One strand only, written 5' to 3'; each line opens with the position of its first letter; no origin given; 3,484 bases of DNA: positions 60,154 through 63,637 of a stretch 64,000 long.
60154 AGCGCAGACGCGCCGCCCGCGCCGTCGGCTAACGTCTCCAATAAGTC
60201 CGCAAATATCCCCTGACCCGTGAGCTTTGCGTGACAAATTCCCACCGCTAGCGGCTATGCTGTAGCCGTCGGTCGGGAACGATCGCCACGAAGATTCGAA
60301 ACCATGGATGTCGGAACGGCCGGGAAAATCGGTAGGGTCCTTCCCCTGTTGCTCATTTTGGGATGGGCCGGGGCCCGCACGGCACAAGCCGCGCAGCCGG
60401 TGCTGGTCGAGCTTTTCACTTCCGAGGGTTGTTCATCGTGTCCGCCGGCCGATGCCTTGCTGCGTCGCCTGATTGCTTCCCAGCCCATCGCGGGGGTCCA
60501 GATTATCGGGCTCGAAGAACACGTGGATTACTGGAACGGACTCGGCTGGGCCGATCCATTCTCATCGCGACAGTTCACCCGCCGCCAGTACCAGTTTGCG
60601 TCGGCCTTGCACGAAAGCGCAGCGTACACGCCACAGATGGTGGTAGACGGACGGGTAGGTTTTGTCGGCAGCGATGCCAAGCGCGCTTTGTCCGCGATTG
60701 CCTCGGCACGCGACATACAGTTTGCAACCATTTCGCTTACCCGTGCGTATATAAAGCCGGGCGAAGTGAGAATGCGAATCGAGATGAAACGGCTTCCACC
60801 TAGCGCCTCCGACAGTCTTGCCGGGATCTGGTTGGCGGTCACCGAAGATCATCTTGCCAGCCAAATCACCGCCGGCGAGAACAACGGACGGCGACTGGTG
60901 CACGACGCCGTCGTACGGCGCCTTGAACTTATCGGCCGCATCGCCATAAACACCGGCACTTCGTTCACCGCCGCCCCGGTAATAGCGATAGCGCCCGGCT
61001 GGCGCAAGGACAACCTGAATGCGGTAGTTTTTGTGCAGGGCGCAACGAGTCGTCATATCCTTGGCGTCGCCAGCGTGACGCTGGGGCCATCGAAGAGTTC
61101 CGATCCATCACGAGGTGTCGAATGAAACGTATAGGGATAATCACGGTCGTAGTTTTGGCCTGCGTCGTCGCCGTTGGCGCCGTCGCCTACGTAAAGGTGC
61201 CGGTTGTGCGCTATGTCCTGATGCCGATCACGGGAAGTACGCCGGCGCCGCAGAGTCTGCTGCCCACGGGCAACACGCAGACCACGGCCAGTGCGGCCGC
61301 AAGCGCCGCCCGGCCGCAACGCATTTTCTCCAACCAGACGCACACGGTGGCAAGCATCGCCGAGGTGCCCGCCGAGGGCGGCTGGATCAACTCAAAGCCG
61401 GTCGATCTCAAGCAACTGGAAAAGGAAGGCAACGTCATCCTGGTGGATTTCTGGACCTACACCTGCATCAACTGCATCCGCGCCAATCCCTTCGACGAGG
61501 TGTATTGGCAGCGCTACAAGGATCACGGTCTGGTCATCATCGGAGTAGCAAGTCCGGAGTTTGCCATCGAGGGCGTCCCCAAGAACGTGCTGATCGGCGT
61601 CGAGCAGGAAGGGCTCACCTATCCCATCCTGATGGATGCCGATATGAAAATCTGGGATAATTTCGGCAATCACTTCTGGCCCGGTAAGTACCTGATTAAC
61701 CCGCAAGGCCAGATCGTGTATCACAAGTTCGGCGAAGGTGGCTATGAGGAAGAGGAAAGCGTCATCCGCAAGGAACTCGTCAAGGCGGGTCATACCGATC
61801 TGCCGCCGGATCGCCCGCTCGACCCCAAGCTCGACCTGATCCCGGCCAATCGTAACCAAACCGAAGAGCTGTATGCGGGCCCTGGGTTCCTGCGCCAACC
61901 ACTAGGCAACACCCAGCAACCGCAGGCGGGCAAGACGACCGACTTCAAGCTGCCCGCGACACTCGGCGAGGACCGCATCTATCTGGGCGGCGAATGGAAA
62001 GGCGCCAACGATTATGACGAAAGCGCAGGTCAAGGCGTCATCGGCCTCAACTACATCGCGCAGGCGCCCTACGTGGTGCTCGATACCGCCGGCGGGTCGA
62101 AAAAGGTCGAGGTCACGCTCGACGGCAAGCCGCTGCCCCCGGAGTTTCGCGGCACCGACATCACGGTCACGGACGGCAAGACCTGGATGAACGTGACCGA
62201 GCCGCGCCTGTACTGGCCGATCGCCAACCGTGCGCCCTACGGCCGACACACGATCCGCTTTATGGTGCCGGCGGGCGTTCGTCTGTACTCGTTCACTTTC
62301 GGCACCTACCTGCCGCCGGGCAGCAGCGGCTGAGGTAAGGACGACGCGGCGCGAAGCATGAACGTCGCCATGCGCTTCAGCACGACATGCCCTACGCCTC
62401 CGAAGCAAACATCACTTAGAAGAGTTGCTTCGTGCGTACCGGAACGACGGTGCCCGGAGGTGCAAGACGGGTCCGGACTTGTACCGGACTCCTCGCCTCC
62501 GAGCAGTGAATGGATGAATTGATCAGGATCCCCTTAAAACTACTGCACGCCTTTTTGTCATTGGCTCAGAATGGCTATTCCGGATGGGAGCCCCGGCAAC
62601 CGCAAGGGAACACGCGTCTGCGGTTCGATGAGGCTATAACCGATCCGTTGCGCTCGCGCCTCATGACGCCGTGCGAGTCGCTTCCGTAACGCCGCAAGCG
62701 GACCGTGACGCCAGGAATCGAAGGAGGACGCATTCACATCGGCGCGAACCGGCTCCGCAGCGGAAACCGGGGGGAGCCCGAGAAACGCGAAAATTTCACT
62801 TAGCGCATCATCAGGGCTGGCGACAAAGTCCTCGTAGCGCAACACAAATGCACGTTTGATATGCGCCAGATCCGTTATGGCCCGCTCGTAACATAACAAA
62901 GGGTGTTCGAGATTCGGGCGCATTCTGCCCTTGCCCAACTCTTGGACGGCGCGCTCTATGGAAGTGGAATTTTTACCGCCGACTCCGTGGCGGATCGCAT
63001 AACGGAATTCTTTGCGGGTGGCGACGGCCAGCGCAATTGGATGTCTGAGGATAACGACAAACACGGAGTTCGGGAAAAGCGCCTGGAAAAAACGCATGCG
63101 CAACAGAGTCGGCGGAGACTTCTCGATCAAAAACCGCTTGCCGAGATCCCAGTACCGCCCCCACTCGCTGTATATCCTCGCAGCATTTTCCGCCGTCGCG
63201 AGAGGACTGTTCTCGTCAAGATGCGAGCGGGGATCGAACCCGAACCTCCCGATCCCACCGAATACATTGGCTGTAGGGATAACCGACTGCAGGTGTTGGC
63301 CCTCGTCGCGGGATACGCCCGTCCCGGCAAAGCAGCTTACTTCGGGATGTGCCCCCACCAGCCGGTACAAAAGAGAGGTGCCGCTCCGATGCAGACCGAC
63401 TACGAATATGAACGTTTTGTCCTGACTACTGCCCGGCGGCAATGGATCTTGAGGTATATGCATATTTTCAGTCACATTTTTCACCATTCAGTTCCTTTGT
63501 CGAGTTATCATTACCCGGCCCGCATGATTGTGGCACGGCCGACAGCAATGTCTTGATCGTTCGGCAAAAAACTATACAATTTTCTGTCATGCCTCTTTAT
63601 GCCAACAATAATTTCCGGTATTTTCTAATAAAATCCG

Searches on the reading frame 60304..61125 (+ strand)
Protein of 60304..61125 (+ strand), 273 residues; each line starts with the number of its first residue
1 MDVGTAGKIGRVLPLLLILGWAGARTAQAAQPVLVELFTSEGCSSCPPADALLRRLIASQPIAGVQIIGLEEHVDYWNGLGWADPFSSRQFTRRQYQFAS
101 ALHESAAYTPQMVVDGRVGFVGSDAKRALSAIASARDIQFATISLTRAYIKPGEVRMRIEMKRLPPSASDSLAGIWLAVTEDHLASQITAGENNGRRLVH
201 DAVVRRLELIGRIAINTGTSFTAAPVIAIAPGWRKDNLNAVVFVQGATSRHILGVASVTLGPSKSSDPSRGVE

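Call 50: search_protein_families(library=pfam, proteins=[window:60304-61125:+], max_evalue=0.00001)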
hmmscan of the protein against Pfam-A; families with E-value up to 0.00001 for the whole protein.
window:60304-61125:+ (273 aa): 1 family
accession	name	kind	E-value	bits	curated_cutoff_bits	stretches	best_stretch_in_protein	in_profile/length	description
PF06764.17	DUF1223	-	3.2e-56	191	30.7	1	34-245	1-202/202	Protein of unknown function (DUF1223)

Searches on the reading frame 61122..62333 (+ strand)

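Call 50: search_protein_families(library=pfam, proteins=[window:61122-62333:+], max_evalue=0.00001)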
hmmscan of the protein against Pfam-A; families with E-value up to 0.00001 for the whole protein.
window:61122-62333:+ (403 aa): 2 families
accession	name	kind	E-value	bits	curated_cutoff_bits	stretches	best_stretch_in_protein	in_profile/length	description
PF17991.7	Thioredoxin_10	-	1.7e-19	71.3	27.1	1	247-394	1-142/142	Thioredoxin like C-terminal domain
PF00578.27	AhpC-TSA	-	4.6e-07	30.2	26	1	91-200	15-123/124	AhpC/TSA family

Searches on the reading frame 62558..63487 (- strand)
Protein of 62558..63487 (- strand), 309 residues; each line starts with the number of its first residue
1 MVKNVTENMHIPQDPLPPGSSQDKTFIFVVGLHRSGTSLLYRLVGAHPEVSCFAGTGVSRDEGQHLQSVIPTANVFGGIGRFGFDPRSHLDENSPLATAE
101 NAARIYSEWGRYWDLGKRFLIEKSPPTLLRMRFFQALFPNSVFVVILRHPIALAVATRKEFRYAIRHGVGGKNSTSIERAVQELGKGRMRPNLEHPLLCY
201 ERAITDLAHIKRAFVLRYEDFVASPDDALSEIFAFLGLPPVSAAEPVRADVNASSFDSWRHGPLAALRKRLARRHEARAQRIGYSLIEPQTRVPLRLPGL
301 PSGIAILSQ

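Call 50: search_protein_families(library=pfam, proteins=[window:62558-63487:-], max_evalue=0.00001)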
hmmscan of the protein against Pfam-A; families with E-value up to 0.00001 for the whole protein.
window:62558-63487:- (309 aa): 2 families
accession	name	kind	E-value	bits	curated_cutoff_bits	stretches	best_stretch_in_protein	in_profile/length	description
PF13469.12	Sulfotransfer_3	-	5.4e-23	82.8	27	1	27-239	2-213/216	Sulfotransferase family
PF00685.33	Sulfotransfer_1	-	5.8e-08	32.9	22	1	27-268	4-209/255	Sulfotransferase domain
